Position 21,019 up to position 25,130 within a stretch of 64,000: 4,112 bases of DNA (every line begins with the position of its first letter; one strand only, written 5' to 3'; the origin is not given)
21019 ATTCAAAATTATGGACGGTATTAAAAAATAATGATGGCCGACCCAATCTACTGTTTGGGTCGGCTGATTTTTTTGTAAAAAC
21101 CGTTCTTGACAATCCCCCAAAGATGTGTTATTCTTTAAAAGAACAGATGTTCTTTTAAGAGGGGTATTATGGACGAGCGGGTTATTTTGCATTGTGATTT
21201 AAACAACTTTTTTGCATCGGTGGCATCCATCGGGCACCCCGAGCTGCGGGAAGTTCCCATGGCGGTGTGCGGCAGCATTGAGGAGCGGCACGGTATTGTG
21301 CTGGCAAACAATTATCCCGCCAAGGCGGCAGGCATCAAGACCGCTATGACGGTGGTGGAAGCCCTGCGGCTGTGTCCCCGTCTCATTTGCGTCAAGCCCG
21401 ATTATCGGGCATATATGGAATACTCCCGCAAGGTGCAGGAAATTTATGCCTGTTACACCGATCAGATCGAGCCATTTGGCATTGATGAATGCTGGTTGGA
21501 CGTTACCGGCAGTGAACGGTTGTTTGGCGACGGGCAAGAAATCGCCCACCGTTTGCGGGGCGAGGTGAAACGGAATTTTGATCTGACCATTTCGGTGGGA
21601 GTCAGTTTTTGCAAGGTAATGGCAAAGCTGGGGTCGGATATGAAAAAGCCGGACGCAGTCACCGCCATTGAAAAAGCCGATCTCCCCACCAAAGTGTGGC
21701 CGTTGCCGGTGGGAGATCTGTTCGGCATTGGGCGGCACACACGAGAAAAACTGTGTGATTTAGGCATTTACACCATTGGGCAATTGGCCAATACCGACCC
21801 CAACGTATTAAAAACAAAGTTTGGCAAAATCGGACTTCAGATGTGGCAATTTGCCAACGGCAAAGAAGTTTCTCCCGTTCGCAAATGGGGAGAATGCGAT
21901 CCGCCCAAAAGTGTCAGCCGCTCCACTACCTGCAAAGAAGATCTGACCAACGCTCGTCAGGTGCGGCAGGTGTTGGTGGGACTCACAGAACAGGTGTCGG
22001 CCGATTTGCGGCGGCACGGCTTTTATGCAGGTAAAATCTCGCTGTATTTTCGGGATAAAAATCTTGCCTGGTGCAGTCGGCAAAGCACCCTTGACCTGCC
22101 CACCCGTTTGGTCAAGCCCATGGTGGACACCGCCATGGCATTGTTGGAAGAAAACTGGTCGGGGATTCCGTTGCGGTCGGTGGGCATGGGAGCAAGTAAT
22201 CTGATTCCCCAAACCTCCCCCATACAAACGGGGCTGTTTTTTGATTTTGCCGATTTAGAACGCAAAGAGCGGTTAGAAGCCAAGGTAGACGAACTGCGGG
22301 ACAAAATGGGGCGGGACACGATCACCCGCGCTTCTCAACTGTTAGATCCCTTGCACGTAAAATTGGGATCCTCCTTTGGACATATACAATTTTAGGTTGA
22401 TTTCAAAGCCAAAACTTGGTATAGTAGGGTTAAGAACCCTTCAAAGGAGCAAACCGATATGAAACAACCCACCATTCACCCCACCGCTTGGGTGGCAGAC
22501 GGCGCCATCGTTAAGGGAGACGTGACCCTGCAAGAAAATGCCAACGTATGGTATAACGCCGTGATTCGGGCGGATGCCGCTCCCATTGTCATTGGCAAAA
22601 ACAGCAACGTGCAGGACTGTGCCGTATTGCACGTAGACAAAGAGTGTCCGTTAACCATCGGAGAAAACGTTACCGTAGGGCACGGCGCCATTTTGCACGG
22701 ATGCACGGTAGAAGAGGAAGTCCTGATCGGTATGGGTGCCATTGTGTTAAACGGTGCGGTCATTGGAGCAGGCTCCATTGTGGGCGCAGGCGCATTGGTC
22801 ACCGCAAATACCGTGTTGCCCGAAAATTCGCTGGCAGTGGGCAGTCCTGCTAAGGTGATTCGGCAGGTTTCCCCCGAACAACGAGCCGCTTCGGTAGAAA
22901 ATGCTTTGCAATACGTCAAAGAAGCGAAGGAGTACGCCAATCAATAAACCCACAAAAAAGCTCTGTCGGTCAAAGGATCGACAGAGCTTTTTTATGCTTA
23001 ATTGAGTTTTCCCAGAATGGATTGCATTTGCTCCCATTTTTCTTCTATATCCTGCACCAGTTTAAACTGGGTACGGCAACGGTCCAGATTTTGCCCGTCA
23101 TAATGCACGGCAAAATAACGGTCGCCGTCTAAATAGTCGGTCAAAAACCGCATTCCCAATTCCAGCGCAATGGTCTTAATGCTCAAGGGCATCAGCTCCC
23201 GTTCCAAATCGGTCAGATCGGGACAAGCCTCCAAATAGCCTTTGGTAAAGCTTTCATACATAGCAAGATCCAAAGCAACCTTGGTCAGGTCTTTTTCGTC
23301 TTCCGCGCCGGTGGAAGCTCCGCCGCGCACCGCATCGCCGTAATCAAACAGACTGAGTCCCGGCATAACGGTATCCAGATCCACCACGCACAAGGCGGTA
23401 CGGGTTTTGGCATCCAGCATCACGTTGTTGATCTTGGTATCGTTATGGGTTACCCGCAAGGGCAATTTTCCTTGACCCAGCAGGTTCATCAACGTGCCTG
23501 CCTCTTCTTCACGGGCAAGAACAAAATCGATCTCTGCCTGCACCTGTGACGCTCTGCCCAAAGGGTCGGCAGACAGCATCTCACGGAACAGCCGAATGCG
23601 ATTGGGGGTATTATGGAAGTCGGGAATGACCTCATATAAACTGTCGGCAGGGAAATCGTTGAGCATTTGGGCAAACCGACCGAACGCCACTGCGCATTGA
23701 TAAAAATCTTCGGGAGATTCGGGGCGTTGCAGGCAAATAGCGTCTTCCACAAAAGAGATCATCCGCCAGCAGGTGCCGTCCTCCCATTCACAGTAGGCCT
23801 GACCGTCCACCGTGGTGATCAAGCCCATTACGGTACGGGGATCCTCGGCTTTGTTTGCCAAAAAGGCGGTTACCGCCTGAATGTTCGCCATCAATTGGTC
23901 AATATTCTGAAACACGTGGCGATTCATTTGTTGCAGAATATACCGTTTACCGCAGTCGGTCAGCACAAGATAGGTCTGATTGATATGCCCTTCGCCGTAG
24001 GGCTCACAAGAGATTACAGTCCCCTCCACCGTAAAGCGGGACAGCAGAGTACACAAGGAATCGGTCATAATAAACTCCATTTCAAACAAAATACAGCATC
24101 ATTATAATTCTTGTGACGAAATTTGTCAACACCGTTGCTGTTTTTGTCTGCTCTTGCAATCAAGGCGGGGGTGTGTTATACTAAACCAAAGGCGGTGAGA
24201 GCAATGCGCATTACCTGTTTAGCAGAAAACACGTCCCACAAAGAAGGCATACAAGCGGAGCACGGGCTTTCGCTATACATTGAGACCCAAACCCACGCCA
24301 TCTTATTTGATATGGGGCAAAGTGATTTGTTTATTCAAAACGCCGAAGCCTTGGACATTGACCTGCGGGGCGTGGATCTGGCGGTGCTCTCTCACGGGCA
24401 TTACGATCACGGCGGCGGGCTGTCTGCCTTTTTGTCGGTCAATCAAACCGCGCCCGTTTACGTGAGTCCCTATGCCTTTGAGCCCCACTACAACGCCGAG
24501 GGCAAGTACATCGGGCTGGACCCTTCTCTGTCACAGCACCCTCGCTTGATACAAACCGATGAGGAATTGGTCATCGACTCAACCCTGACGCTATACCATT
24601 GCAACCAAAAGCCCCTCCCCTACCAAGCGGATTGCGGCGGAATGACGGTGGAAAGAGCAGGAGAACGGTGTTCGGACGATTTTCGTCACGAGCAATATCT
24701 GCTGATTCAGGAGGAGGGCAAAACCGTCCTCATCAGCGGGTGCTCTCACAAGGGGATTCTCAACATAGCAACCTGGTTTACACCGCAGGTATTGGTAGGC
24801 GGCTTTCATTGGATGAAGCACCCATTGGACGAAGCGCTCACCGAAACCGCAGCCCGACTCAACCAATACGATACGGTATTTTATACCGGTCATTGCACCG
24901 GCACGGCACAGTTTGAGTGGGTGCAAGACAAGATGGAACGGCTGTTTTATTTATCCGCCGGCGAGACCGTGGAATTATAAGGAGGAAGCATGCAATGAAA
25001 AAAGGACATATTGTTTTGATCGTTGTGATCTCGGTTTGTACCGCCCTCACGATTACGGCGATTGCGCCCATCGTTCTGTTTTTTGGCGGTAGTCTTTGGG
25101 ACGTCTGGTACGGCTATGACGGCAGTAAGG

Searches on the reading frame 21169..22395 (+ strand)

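Call 16: search_protein_families(library=pfam, proteins=[window:21169-22395:+], max_evalue=0.0001)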
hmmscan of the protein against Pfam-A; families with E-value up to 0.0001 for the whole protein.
window:21169-22395:+ (408 aa): 4 families
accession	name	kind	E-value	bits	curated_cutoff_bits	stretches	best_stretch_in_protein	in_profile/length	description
PF00817.25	IMS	-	2e-45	154.8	23.2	1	9-157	1-148/148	impB/mucB/samB family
PF11799.13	IMS_C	-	3e-22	79.5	20.7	1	246-350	1-104/109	impB/mucB/samB family C-terminal domain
PF11798.14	IMS_HHH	-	3.8e-07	30.4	24.4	1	170-200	2-32/32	IMS family HHH motif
PF21999.2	IMS_HHH_1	-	5.8e-07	30.3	27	1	183-232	2-52/53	DNA polymerase-iota, thumb domain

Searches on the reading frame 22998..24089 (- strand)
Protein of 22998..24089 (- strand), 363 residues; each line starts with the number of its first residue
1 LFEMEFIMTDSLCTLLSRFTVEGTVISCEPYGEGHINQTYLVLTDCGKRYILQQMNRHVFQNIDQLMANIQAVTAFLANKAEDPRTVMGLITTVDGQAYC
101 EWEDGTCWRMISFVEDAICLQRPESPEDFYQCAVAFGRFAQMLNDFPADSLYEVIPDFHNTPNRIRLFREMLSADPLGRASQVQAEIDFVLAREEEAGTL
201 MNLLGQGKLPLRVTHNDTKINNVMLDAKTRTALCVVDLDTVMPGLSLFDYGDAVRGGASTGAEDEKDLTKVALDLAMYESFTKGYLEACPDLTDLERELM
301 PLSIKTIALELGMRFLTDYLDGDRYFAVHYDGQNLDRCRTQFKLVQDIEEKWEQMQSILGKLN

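Call 16: search_protein_families(library=pfam, proteins=[window:22998-24089:-], max_evalue=0.0001)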
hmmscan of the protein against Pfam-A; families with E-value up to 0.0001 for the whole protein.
window:22998-24089:- (363 aa): 1 family
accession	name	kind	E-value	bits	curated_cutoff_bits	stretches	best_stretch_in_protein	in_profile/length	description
PF01636.29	APH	-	1.5e-17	64.6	23.2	1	28-256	2-212/239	Phosphotransferase enzyme family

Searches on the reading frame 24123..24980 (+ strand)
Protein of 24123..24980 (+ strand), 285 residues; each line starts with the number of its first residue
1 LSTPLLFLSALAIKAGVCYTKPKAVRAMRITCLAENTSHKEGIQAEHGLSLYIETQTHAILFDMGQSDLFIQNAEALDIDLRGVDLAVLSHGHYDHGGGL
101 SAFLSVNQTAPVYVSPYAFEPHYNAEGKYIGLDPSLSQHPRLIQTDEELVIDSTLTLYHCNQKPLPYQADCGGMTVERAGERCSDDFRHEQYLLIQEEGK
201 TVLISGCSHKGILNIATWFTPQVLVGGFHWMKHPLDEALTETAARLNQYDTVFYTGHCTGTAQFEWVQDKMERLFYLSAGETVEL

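Call 16: search_protein_families(library=pfam, proteins=[window:24123-24980:+], max_evalue=0.0001)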
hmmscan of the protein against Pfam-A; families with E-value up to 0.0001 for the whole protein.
window:24123-24980:+ (285 aa): 2 families
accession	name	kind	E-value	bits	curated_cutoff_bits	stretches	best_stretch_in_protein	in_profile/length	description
PF00753.33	Lactamase_B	-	3.7e-13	50.3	22.7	1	48-160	6-128/196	Metallo-beta-lactamase superfamily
PF12706.13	Lactamase_B_2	-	5e-08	33.2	27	1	60-182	3-136/200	Beta-lactamase superfamily domain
